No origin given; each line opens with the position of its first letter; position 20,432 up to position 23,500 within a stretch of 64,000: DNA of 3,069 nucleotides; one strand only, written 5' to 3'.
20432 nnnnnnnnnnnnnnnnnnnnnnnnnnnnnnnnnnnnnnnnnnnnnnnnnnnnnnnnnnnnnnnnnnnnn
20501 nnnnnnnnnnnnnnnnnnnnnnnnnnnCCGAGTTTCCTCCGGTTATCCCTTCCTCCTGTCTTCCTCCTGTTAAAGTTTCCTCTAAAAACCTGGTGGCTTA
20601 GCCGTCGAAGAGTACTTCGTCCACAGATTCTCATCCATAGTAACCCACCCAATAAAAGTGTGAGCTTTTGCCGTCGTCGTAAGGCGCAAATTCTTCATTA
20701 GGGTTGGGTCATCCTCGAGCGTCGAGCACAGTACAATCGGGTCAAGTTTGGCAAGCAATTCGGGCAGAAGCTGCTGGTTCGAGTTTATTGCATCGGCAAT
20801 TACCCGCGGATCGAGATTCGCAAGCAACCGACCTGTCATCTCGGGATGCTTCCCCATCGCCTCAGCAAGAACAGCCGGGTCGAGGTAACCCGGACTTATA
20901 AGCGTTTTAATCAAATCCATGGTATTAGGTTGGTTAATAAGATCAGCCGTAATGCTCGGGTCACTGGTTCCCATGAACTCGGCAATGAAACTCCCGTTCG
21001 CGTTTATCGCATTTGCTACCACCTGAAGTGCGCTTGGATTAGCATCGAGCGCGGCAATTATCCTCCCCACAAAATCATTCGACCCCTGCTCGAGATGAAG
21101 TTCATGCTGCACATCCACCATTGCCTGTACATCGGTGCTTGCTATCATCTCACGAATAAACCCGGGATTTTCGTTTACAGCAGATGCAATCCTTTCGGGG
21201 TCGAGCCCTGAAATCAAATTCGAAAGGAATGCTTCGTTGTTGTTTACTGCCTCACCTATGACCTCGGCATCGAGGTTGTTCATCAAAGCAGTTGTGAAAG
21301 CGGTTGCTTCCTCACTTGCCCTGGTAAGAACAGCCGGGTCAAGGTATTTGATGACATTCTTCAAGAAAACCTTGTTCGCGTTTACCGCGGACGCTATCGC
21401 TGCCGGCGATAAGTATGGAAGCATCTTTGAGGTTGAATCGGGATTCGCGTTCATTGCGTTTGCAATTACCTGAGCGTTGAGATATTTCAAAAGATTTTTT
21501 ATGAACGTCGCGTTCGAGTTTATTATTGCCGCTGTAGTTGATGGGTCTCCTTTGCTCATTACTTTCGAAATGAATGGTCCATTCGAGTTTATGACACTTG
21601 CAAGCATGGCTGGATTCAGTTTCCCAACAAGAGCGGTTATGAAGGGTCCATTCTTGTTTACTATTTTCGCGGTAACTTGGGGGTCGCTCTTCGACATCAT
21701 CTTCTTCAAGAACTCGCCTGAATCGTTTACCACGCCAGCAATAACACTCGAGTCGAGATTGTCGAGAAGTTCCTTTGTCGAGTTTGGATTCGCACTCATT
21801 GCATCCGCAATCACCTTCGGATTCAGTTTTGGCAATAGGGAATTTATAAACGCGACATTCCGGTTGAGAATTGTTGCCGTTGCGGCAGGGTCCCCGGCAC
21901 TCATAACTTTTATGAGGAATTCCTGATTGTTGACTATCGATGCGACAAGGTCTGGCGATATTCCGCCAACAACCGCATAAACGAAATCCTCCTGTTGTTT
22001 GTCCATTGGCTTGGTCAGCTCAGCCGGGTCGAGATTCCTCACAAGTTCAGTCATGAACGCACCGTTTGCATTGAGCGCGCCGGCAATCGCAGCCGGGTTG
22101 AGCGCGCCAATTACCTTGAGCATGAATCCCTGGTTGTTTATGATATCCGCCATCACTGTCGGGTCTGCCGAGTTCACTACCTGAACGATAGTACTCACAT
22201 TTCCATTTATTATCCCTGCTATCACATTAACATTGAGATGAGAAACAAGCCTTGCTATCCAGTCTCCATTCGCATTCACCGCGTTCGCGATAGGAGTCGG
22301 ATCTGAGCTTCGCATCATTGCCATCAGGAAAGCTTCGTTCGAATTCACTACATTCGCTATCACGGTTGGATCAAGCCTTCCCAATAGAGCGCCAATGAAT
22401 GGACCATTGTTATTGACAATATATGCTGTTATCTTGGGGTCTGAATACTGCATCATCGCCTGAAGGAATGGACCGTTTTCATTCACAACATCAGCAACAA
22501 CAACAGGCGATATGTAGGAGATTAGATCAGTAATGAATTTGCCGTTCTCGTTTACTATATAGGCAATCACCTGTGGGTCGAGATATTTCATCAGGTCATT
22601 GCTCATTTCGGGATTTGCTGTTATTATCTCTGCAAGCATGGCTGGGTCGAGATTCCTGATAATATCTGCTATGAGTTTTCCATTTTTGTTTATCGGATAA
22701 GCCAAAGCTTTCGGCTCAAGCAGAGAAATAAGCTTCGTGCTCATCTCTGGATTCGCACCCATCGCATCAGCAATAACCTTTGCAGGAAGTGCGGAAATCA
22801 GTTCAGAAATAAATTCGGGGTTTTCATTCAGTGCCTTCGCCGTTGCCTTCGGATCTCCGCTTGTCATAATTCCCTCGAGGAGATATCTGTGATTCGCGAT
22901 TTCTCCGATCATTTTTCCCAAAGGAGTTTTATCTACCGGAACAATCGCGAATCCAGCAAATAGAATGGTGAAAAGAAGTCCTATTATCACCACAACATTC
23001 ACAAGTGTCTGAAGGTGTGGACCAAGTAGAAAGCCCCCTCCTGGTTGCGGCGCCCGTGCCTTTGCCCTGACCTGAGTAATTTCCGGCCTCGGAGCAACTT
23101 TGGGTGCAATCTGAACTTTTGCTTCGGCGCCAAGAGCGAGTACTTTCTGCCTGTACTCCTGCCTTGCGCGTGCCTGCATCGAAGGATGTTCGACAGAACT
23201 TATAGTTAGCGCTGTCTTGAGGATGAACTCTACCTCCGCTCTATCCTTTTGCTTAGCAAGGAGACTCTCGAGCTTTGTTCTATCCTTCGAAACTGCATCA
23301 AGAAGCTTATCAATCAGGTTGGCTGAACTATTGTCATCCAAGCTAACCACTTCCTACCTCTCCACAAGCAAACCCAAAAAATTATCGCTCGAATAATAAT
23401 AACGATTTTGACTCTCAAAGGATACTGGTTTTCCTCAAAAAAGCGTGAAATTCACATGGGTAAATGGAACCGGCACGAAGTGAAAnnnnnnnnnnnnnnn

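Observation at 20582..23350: Sigma-adjacent paralog carries an extra ~130-aa cytoplasmic N-terminal domain: candidate anti-sigma factor with a giant extracytoplasmic repeat sensor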

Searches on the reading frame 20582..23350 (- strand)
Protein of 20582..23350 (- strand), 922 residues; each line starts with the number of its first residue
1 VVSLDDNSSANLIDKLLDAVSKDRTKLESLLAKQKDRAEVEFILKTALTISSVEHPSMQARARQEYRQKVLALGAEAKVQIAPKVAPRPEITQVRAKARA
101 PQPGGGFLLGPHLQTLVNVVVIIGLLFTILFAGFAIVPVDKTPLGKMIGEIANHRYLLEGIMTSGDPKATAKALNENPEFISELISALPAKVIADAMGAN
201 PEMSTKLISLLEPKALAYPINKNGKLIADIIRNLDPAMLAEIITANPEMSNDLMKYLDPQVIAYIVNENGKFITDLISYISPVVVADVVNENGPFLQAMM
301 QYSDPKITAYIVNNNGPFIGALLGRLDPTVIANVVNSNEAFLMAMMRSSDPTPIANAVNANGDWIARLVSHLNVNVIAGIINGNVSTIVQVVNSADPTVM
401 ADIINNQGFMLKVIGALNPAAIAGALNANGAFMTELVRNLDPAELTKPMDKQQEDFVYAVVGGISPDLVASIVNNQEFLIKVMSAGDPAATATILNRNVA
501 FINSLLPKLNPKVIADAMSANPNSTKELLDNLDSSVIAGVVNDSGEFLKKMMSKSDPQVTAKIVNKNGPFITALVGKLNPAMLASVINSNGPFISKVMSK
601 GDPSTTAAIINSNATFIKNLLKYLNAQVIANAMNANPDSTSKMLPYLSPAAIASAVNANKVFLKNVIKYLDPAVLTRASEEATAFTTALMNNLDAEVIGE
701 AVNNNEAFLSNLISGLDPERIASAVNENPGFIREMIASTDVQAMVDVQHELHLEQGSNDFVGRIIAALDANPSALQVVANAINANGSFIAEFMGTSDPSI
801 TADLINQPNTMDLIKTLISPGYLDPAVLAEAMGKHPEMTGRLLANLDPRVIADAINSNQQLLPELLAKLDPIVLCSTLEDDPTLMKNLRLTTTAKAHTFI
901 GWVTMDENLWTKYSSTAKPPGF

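Call 3: search_protein_families(library=pfam, proteins=[window:20582-23350:-], max_evalue=1)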
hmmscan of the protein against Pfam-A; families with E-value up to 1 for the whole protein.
window:20582-23350:- (922 aa): 4 families
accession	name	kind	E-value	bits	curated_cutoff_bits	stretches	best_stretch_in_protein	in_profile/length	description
PF22979.2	HTH_69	-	2.2e-05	24.7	27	0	509-549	27-67/69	Winged helix-turn-helix domain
PF08100.18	Dimerisation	-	0.022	15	25.6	0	812-845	32-63/93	O-methyltransferase dimerisation domain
PF15086.11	UPF0542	-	0.045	14.1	27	0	260-288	7-35/68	Uncharacterised protein family UPF0542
PF03444.21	HrcA_DNA-bdg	-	0.2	11.8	21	0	719-741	27-49/79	Winged helix-turn-helix transcription repressor, HrcA DNA-binding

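Call 4: search_protein_families(library=ncbifam, proteins=[window:20582-23350:-], max_evalue=1)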
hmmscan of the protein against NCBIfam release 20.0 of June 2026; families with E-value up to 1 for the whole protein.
window:20582-23350:- (922 aa): 0 families

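Call 12: find_homologous_proteins(query=window:20582-23350:-, max_evalue=0.001)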
Query window:20582-23350:- (922 aa): 10 proteins with E <= 0.001 among 8000 candidates.
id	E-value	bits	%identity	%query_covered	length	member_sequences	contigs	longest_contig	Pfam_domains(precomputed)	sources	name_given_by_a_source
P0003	7.9e-208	711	39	100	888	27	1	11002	-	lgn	-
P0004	5.5e-100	354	30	78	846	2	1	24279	PF21475.2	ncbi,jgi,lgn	-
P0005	3.1e-99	352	28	69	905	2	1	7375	-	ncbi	-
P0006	2.0e-95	339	30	84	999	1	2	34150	-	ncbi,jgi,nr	ncbi:MAG: hypothetical protein C4536_16470 [Actinobacteria bacterium]|jgi:hypothetical protein|nr:MA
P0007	3.3e-79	286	27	79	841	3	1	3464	-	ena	-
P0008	2.8e-76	276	29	81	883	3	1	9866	-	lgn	-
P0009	4.2e-75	272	29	78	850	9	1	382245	-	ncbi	-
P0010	5.1e-75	272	29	84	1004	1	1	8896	PF03448.23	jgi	jgi:hypothetical protein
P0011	2.1e-73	266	27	86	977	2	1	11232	PF09280.17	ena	-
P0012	6.5e-69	251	26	86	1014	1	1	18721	PF09280.17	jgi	jgi:hypothetical protein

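Call 14: find_encoding_contigs(protein=P0003, flank=10000, max_places=3)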
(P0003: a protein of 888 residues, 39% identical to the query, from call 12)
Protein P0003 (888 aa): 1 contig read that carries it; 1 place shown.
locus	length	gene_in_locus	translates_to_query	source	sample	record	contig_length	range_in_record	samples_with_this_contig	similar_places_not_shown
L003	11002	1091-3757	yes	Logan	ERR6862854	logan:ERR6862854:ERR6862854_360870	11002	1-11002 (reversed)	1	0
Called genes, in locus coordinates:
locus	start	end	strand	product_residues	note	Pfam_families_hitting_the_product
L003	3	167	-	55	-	?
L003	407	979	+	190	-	PF04542:Sigma70_r2, PF08281:Sigma70_r4_2, PF04545:Sigma70_r4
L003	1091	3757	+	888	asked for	-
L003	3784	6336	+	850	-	-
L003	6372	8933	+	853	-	-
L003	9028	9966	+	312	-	-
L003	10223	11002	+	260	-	?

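Call 15: find_encoding_contigs(protein=P0009, flank=10000, max_places=3)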
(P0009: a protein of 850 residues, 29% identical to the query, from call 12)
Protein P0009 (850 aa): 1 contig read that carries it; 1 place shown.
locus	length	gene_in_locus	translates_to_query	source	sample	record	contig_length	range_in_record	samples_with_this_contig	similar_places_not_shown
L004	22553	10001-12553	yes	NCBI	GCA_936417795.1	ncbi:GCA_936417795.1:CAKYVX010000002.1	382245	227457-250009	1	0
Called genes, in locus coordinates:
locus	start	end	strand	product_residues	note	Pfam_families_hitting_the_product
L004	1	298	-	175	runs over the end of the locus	PF01478:Peptidase_A24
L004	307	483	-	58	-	PF14029:DUF4244 (weak)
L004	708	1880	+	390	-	PF01833:TIG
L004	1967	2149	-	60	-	PF04226:Transgly_assoc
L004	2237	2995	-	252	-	PF00482:T2SSF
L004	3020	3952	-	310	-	PF00482:T2SSF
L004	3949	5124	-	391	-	PF00437:T2SSE, PF27713:UCP018868 (weak)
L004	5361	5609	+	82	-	-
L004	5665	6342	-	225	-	PF06564:CBP_BcsQ (weak), PF13614:AAA_31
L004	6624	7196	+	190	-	PF04542:Sigma70_r2, PF08281:Sigma70_r4_2, PF04545:Sigma70_r4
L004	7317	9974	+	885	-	-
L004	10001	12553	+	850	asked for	-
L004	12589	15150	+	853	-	-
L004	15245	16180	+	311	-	-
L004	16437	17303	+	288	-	PF12849:PBP_like_2, PF13531:SBP_bac_11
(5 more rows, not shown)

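Call 16: find_encoding_contigs(protein=P0006, flank=10000, max_places=3)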
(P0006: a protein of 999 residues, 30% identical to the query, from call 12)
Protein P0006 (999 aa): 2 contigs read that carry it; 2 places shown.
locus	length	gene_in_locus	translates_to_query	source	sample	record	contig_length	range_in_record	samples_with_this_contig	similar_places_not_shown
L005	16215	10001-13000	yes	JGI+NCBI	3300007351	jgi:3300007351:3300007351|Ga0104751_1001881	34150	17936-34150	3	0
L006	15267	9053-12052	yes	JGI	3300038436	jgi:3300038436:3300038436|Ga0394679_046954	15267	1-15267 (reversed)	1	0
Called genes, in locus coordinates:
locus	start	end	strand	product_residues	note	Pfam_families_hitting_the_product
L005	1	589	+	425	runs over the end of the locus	PF00275:EPSP_synthase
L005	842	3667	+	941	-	PF22148:Fervidolysin_NPro-like (faint), PF00082:Peptidase_S8, PF18986:DUF5719 (faint)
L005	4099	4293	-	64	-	-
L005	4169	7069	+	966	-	-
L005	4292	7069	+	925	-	-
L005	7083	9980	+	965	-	-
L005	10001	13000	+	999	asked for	-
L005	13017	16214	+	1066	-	?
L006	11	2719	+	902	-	PF22148:Fervidolysin_NPro-like (faint), PF00082:Peptidase_S8, PF18986:DUF5719 (faint)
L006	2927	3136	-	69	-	-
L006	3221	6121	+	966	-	-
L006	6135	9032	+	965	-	-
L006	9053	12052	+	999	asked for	-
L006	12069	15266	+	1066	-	?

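Call 20: find_encoding_contigs(protein=P0012, flank=10000, max_places=2)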
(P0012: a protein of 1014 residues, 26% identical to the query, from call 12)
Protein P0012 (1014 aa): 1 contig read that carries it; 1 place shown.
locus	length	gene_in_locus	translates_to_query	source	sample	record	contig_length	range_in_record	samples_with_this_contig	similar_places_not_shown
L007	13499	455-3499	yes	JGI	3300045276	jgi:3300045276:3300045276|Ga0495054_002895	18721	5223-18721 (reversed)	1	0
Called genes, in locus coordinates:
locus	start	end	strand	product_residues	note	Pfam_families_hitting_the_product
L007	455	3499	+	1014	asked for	PF09280:XPC-binding (faint)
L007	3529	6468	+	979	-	-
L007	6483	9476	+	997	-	-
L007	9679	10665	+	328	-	PF00005:ABC_tran, PF13304:AAA_21 (faint), PF13732:DrrA1-3_C (weak)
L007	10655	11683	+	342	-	PF01061:ABC2_membrane, PF12698:ABC2_membrane_3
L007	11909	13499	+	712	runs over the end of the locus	PF16927:HisKA_7TM, PF07730:HisKA_3, PF02518:HATPase_c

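Call 21: find_encoding_contigs(protein=P0004, flank=10000, max_places=2)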
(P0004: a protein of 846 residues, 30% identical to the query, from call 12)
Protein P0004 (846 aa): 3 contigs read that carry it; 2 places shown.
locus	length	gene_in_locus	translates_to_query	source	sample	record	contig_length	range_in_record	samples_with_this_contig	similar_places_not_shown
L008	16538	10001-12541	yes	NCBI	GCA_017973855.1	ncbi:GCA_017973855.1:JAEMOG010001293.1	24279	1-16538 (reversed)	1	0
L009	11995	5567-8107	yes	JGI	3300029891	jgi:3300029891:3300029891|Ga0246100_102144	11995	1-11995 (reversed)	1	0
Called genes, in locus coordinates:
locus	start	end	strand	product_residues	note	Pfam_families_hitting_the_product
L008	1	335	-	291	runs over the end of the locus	PF00482:T2SSF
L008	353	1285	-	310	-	PF00482:T2SSF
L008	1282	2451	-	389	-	PF00437:T2SSE, PF27713:UCP018868 (weak)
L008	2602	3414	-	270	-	PF01656:CbiA, PF06564:CBP_BcsQ (weak), PF09140:MipZ (faint), PF10609:ParA (weak), PF13614:AAA_31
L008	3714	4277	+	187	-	PF04542:Sigma70_r2, PF08281:Sigma70_r4_2, PF04545:Sigma70_r4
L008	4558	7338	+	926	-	-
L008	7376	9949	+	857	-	-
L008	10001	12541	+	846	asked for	PF21475:PaaA-like_N (faint)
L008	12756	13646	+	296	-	-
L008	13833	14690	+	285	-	PF12849:PBP_like_2, PF01547:SBP_bac_1 (faint), PF13531:SBP_bac_11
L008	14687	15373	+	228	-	-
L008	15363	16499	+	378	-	PF00005:ABC_tran, PF13304:AAA_21 (faint), PF08402:TOBE_2 (weak), PF03459:TOBE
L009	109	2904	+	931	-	-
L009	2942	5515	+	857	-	-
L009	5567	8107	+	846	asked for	PF21475:PaaA-like_N (faint)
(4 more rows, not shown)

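Call 22: find_encoding_contigs(protein=P0011, flank=10000, max_places=2)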
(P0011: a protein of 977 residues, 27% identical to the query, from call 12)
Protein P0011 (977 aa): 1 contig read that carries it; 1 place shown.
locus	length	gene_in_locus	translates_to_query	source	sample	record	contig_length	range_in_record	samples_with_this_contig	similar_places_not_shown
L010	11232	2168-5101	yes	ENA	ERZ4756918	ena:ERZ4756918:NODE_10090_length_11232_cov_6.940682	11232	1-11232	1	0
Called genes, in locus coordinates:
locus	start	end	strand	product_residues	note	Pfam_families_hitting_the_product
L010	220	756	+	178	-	-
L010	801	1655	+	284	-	PF00106:adh_short, PF08659:KR, PF13561:adh_short_C2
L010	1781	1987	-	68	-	-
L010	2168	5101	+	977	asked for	PF09280:XPC-binding (faint)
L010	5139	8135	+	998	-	-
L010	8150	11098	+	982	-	-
